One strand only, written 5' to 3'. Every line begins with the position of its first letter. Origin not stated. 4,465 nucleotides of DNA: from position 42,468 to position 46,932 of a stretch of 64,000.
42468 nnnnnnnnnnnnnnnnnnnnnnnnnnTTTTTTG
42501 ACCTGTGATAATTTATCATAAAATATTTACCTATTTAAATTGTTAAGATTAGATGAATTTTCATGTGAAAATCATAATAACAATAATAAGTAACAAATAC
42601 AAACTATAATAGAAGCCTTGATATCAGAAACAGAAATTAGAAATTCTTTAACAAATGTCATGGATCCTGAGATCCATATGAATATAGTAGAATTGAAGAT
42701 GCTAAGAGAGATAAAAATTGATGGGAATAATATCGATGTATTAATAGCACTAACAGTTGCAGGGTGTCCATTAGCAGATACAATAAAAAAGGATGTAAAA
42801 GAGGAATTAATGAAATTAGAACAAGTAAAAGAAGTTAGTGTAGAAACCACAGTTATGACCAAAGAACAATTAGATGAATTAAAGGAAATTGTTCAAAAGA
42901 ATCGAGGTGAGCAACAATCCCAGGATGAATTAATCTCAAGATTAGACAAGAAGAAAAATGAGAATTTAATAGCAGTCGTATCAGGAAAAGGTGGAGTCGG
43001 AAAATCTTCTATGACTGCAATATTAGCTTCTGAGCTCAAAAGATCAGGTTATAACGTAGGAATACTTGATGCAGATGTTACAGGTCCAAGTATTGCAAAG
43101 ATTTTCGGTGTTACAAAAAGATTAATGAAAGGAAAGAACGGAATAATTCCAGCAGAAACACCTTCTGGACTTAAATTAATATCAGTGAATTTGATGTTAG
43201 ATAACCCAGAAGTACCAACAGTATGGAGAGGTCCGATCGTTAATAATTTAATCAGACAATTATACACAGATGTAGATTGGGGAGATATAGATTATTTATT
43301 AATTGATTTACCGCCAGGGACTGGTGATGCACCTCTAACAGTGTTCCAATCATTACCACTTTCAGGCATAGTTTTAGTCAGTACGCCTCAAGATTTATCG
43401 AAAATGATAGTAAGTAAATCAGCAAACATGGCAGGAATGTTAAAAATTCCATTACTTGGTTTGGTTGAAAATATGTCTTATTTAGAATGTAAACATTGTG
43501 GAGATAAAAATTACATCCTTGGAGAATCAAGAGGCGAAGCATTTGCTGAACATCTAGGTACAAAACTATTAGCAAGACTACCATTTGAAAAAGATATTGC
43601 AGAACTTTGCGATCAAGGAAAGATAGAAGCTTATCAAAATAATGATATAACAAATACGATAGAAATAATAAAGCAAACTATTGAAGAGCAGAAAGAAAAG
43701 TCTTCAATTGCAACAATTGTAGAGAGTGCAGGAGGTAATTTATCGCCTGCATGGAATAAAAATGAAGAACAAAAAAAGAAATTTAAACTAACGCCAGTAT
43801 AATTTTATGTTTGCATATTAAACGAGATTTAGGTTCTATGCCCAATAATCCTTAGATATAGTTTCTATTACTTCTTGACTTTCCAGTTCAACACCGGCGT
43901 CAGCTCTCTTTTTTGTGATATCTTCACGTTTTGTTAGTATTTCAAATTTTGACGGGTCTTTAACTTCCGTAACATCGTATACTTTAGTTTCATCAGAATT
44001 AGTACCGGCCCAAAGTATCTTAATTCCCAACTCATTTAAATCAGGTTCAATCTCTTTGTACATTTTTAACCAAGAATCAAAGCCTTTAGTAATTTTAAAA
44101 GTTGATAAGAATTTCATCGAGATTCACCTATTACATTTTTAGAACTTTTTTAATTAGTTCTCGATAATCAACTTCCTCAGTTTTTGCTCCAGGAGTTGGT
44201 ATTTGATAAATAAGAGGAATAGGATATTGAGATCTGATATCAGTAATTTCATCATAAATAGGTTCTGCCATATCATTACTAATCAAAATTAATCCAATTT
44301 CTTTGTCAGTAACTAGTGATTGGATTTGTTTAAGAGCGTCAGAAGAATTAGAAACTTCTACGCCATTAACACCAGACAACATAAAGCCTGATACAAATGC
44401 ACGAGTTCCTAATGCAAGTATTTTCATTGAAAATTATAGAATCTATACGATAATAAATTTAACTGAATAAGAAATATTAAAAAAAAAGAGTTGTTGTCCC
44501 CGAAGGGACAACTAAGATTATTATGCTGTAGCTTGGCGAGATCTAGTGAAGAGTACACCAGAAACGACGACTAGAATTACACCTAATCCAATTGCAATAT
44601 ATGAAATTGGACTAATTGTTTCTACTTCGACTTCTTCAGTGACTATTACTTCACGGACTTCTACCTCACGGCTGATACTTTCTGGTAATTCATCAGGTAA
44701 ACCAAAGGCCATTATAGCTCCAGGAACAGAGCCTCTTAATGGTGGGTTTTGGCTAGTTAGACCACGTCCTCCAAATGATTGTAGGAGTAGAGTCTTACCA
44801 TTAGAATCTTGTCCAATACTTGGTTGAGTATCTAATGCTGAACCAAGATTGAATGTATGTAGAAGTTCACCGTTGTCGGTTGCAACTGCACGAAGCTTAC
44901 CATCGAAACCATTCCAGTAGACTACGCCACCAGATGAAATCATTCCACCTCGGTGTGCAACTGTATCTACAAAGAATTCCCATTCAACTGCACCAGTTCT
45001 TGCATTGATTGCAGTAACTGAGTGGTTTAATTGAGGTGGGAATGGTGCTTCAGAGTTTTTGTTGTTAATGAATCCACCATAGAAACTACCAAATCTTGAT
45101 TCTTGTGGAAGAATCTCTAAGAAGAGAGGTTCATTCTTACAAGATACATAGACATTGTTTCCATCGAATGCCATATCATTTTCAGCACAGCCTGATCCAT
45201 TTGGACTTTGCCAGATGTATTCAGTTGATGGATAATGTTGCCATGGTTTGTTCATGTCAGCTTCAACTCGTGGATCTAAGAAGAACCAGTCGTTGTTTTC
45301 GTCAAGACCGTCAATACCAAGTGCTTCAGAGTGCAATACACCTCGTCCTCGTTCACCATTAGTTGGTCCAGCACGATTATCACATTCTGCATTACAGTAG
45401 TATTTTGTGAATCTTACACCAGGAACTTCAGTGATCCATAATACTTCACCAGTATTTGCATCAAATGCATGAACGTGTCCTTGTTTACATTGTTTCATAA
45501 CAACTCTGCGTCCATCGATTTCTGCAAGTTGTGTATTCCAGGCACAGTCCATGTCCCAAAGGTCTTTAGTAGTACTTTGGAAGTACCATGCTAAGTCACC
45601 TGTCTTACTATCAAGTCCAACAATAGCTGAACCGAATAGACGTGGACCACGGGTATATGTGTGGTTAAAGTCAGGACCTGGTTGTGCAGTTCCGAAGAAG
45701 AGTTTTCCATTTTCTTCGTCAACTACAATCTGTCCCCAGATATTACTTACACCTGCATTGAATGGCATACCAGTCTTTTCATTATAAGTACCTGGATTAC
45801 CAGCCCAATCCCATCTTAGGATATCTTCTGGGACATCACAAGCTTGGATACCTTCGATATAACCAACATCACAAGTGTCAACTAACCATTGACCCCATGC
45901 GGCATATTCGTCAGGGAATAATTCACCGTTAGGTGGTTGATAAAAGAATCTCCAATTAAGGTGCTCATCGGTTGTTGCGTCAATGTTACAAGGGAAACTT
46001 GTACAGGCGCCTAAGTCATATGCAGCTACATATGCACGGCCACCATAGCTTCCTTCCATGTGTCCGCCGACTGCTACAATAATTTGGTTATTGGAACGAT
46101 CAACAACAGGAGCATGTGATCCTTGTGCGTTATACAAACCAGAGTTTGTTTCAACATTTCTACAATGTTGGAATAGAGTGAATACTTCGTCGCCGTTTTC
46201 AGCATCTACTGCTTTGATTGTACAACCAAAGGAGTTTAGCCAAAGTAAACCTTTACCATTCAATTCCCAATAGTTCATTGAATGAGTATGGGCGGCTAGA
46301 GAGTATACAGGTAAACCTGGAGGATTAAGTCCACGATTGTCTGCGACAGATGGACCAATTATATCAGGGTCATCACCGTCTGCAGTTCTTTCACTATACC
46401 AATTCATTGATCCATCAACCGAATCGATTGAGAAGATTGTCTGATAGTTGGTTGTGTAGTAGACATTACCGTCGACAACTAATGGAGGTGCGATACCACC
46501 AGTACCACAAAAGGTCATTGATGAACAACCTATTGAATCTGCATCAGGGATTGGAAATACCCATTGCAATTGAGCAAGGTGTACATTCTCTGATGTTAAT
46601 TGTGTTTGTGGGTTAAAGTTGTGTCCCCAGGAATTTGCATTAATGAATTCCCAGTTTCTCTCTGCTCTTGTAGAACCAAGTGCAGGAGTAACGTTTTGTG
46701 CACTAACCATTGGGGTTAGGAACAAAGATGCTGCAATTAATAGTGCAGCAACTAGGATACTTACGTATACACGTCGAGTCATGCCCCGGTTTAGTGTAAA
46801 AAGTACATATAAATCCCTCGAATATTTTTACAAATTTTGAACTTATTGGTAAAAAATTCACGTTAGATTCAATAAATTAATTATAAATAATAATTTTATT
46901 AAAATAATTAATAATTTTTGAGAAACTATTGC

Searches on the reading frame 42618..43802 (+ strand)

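Call 45: search_protein_families(library=pfam, proteins=[window:42618-43802:+])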
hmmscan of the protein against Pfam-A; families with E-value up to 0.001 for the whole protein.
window:42618-43802:+ (394 aa): 7 families
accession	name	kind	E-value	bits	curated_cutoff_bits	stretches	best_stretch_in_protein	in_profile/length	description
PF10609.15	ParA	-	1.6e-86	290.1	27.1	1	115-353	3-243/246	NUBPL iron-transfer P-loop NTPase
PF01883.24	FeS_assembly_P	-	7.4e-19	68.2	23.5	1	4-75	1-73/73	Iron-sulfur cluster assembly protein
PF01656.29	CbiA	-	2.1e-10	41.1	25.4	1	118-332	1-54/125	CobQ/CobB/MinD/ParA nucleotide binding domain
PF13614.12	AAA_31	-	0.00014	22.3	27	1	117-159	3-45/177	AAA domain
PF03308.22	MeaB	-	0.00024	20.6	23.1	1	95-157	11-74/273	Methylmalonyl Co-A mutase-associated GTPase MeaB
PF02374.21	ArsA_ATPase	-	0.00045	20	24.3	1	120-164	5-48/305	Anion-transporting ATPase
PF16575.11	CLP1_P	-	0.00062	20.1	26.6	0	123-159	1-37/188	mRNA cleavage and polyadenylation factor CLP1 P-loop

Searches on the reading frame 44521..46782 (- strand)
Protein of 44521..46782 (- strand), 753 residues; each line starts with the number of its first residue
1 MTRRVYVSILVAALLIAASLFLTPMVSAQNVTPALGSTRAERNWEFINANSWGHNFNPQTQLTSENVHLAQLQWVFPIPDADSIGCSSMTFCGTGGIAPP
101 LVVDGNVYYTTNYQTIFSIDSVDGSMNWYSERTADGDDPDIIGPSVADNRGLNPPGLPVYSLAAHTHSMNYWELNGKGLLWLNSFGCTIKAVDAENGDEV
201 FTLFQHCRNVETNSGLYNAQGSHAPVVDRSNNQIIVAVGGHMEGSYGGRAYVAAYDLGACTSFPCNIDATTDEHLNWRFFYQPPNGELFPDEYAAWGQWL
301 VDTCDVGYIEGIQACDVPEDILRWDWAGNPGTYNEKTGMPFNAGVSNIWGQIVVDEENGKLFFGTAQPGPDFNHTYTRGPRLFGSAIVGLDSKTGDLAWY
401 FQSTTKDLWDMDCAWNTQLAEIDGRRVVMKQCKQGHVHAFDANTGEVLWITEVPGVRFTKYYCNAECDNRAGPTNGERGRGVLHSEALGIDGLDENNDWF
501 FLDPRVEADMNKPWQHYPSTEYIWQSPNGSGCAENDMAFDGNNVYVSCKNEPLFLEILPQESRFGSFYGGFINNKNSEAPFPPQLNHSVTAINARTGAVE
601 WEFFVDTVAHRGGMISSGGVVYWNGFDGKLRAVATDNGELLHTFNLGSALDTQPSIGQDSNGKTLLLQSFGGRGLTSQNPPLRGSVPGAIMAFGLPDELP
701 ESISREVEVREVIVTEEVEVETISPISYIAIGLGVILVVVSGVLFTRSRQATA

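Call 5: search_protein_families(library=pfam, proteins=[window:44521-46782:-])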
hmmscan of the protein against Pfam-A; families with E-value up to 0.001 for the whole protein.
window:44521-46782:- (753 aa): 3 families
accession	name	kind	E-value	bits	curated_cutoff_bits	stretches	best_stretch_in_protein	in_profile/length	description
PF01011.28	PQQ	-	1.4e-37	130.1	26.7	2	312-450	192-337/595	Glucose/ethanol/alcohol dehydrogenase, beta-propeller domain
PF13360.13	PQQ_2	-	5.7e-14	52.8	27.6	1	384-455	82-148/233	Outer membrane protein assembly factor BamB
PF13570.13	Beta-prop_ACSF4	-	4.5e-06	26.7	133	0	587-670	29-111/329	Beta-alanine-activating enzyme, beta-propeller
